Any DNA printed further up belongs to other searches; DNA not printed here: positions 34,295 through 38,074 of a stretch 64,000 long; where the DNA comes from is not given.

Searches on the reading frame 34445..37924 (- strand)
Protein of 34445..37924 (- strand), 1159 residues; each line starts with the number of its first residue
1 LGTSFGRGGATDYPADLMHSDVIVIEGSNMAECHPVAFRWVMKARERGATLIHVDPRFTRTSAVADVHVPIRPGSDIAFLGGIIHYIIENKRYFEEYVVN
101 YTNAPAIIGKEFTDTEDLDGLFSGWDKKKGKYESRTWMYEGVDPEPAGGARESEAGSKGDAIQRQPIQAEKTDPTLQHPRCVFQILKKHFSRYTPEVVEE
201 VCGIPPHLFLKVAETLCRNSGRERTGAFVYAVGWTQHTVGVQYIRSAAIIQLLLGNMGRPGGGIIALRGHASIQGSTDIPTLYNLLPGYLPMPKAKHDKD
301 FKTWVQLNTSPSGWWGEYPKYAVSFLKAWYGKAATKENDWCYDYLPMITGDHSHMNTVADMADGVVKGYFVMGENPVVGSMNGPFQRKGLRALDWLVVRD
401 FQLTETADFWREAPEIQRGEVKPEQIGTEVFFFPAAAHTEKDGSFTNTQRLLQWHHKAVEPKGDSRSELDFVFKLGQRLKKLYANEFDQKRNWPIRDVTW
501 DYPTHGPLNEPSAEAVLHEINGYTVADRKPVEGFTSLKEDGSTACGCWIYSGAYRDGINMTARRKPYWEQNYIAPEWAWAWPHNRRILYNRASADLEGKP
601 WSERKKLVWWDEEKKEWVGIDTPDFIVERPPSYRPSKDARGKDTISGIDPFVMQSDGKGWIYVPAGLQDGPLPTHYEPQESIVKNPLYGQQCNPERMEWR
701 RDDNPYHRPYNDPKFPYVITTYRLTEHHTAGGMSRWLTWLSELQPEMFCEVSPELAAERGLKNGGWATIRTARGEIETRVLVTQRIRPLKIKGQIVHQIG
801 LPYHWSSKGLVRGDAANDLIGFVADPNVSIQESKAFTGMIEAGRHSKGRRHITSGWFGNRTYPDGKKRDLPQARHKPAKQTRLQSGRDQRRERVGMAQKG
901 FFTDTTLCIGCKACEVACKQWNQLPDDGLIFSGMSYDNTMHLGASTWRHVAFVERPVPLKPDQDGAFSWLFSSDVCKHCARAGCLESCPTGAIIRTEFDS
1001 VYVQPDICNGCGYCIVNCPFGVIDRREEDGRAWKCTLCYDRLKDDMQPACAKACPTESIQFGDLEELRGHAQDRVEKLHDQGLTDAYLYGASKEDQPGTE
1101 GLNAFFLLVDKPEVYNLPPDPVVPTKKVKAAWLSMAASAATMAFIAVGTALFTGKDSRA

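Call 9: search_protein_families(library=pfam, proteins=[window:34445-37924:-], max_evalue=0.001)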
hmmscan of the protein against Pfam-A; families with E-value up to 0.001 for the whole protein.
window:34445-37924:- (1159 aa): 11 families
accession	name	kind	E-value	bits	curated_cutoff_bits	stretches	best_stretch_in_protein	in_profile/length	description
PF00384.28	Molybdopterin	-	9e-24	84.6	24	2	15-409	103-303/353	Molybdopterin oxidoreductase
PF13247.11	Fer4_11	-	5.1e-21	75.2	26.2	1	968-1063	2-99/100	4Fe-4S dicluster domain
PF12838.12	Fer4_7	-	2.7e-17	63.4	27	2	908-992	2-52/52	4Fe-4S dicluster domain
PF01568.27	Molydop_binding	-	2.2e-14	53.9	26.8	1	718-833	2-106/110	Molydopterin dinucleotide binding domain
PF12837.12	Fer4_6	-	1.4e-11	44.2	25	1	1001-1023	2-24/24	4Fe-4S binding domain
PF13187.11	Fer4_9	-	2.8e-10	40.5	27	2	908-993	2-52/52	4Fe-4S dicluster domain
PF00037.32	Fer4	-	3.4e-07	30.3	21.1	1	1001-1023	1-23/24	4Fe-4S binding domain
PF13237.11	Fer4_10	-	4.6e-07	30.1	25.5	1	1001-1055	2-53/53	4Fe-4S dicluster domain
PF12797.12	Fer4_2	-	1.1e-06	28.7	24.5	0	1001-1020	3-22/22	4Fe-4S binding domain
PF25160.1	LdpA_Fe-S-bd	-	1.2e-05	25.4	27.6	1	979-1026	5-46/49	LdpA Fe-S cluster-binding domain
PF13484.11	Fer4_16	-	0.00014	23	30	0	1008-1036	2-30/66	4Fe-4S double cluster binding domain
